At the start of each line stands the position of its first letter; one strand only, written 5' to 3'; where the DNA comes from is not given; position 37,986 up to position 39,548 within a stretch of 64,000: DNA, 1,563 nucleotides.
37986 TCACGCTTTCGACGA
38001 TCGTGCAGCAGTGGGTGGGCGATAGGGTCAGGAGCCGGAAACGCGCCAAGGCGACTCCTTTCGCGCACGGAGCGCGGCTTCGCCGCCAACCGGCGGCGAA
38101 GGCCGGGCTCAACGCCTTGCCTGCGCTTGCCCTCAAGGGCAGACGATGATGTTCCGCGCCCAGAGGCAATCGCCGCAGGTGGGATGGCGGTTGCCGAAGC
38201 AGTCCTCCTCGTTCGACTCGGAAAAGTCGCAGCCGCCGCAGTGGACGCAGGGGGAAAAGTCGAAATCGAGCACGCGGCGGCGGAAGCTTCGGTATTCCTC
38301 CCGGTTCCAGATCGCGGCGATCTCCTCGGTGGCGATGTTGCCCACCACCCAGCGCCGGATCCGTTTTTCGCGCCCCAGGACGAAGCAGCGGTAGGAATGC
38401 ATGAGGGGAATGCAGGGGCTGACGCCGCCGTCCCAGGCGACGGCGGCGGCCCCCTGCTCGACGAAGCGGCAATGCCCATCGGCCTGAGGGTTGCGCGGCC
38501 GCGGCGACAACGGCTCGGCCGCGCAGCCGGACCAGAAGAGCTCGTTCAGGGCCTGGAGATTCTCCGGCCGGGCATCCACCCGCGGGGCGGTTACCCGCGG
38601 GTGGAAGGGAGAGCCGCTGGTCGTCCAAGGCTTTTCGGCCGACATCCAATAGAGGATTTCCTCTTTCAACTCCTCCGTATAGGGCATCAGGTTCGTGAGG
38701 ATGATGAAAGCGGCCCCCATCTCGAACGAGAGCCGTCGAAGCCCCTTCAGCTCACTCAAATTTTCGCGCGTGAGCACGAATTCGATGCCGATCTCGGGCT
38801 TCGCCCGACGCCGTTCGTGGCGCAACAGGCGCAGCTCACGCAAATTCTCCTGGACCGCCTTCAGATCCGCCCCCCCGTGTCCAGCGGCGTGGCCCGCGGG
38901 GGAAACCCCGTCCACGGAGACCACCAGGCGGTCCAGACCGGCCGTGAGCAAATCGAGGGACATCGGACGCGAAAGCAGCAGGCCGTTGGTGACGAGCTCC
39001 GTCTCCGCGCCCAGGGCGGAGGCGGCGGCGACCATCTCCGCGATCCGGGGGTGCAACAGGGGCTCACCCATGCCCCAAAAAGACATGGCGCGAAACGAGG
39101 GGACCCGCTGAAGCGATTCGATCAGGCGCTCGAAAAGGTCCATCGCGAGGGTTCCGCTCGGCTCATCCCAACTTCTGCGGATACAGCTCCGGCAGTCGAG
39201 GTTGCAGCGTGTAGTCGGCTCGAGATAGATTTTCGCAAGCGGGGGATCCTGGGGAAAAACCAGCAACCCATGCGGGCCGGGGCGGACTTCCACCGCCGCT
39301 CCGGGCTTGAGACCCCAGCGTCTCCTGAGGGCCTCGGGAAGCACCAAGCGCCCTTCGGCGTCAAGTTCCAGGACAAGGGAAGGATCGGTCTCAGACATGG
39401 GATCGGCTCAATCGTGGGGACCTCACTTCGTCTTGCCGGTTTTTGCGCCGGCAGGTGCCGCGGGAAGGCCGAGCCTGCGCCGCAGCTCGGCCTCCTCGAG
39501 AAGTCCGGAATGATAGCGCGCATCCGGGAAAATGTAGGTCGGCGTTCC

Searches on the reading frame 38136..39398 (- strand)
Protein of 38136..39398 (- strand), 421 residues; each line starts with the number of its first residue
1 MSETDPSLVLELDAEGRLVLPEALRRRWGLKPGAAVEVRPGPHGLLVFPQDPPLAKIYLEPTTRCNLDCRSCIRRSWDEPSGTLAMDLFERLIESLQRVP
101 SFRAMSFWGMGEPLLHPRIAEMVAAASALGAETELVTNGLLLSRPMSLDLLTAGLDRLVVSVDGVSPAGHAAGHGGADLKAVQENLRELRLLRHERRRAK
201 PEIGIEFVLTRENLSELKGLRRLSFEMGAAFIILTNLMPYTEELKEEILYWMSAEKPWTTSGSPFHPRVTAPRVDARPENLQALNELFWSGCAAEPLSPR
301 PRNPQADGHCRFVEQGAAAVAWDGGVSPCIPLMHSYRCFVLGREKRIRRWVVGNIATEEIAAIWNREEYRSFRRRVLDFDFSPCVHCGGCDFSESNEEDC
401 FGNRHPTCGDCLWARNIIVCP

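Call 70: search_protein_families(library=pfam, proteins=[window:38136-39398:-], max_evalue=0.1)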
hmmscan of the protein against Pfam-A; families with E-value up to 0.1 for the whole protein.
window:38136-39398:- (421 aa): 5 families
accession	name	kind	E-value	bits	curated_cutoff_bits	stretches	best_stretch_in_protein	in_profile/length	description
PF04055.27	Radical_SAM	-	2.1e-15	57.7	29.5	1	60-190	2-137/166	Radical SAM superfamily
PF13186.11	SPASM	-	3.9e-13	49.9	21.5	1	310-390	1-66/67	Iron-sulfur cluster-binding domain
PF04014.23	MazE_antitoxin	-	0.0014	18.9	24.7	1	16-51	8-44/48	Antidote-toxin recognition MazE, bacterial antitoxin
PF02381.23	MraZ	-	0.0071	16.7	23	0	10-31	8-29/72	MraZ protein, putative antitoxin-like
PF13353.11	Fer4_12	-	0.034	14.9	22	1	64-146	14-98/137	4Fe-4S single cluster domain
